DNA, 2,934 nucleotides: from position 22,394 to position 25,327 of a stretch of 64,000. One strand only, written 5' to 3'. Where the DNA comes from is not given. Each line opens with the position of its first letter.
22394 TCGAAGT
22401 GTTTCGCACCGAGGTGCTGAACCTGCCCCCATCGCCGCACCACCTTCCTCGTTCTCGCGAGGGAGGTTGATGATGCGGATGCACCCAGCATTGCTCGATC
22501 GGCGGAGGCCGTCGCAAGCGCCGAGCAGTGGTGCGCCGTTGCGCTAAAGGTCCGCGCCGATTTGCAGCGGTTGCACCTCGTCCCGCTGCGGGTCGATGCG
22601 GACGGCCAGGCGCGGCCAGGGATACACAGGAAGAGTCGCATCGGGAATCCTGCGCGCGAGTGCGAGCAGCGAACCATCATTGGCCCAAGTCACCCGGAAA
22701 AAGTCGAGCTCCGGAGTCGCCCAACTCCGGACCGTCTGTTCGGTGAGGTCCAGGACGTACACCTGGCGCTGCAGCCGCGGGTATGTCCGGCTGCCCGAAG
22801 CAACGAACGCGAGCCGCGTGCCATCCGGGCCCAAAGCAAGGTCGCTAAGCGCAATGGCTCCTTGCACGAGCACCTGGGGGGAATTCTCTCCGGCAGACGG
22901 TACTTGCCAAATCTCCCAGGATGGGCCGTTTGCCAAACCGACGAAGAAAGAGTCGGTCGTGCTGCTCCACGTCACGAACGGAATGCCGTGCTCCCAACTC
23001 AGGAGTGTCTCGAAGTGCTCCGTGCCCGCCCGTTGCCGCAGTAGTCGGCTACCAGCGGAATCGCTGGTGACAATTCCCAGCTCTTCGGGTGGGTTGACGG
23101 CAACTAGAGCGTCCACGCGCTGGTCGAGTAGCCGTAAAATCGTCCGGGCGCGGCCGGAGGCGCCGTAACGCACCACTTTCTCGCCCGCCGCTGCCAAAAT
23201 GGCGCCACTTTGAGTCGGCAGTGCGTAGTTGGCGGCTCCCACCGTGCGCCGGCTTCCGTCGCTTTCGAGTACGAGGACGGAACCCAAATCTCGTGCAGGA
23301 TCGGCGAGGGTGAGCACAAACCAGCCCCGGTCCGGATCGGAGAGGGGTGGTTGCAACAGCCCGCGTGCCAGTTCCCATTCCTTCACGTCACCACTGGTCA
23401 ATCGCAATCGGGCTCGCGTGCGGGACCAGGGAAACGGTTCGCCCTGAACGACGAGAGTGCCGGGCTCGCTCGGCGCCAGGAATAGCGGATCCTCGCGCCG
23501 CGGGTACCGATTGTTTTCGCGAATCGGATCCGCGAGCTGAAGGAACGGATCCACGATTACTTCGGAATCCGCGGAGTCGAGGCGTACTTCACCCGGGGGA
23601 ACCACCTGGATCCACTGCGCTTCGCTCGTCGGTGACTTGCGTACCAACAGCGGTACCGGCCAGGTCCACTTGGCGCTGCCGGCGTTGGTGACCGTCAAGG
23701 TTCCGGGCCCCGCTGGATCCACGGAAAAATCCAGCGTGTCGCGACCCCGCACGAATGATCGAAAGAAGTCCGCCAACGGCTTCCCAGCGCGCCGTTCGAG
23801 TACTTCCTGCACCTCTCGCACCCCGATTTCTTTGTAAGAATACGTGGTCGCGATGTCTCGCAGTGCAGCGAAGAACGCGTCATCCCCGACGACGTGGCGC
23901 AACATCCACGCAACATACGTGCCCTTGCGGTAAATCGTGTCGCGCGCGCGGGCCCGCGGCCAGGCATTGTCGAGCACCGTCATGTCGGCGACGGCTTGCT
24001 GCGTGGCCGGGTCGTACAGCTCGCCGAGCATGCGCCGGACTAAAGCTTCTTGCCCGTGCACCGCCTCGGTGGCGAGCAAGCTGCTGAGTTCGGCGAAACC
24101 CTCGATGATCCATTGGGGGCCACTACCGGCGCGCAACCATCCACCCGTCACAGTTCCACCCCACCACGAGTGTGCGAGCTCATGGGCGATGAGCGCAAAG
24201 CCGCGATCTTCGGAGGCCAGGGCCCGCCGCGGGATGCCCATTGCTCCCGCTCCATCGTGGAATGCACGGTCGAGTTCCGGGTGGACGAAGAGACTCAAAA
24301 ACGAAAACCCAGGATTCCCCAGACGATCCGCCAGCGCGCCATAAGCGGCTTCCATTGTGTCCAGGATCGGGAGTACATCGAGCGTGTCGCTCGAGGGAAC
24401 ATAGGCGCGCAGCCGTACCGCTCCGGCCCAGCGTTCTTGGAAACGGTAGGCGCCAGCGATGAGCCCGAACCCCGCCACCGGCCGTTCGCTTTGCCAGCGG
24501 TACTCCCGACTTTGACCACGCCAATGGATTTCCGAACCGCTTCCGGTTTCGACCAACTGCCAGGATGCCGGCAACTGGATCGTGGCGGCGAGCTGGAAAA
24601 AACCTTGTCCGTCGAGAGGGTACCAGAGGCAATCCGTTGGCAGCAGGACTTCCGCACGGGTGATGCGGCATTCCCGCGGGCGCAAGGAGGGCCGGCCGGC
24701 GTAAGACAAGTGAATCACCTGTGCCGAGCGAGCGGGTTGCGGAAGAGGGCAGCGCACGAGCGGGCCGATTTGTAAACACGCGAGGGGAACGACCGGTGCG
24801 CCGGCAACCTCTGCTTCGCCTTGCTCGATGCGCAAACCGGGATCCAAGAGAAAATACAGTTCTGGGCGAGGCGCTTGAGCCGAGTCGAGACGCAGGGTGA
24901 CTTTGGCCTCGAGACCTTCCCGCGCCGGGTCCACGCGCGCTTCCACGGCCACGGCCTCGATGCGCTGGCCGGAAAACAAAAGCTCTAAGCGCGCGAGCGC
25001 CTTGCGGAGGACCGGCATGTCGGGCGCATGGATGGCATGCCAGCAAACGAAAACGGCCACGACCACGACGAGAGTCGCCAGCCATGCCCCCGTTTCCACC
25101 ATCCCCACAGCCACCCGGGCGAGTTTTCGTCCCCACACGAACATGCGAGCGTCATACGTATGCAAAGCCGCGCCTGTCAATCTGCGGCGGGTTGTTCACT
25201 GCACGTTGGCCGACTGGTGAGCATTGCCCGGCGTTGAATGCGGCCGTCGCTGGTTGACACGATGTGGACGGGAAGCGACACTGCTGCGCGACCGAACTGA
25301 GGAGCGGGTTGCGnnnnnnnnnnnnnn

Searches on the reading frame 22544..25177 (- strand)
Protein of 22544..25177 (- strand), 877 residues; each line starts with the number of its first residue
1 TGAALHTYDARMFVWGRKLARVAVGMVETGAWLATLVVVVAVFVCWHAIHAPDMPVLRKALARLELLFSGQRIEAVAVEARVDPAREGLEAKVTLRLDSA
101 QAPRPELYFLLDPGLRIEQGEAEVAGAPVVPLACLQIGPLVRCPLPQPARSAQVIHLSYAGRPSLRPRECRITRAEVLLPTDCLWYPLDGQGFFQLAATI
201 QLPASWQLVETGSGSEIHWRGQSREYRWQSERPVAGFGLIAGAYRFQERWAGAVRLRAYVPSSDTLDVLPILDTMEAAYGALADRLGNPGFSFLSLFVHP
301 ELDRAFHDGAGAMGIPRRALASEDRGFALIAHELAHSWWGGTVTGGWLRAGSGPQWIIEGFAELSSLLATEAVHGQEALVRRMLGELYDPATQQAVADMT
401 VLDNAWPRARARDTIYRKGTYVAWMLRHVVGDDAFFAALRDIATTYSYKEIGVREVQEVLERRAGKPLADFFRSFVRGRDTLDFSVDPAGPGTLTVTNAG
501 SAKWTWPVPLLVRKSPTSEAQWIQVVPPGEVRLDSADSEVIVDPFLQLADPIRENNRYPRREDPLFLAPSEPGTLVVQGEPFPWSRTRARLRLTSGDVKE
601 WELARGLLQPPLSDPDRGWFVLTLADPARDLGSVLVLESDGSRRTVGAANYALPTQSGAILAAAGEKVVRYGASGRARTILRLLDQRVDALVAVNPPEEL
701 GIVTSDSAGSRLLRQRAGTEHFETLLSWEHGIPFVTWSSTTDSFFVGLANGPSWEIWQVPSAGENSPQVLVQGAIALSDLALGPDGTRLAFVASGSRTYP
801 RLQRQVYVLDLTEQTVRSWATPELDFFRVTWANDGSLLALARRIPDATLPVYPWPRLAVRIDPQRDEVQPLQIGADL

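Call 8: search_protein_families(library=pfam, proteins=[window:22544-25177:-], max_evalue=0.01)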
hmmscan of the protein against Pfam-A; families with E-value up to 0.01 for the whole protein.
window:22544-25177:- (877 aa): 1 family
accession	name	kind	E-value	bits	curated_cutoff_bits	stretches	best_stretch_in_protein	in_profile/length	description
PF01433.26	Peptidase_M1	-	5.6e-14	52.7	27.7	1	324-475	65-218/218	Peptidase family M1 domain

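Call 9: search_protein_families(library=ncbifam, proteins=[window:22544-25177:-], max_evalue=0.01)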
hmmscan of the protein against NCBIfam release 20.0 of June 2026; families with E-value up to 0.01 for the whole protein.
window:22544-25177:- (877 aa): 1 family
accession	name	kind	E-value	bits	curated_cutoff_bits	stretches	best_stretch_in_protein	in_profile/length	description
TIGR02412.1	pepN_strep_liv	equivalog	3.1e-08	32.4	591.2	1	327-476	288-439/832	aminopeptidase N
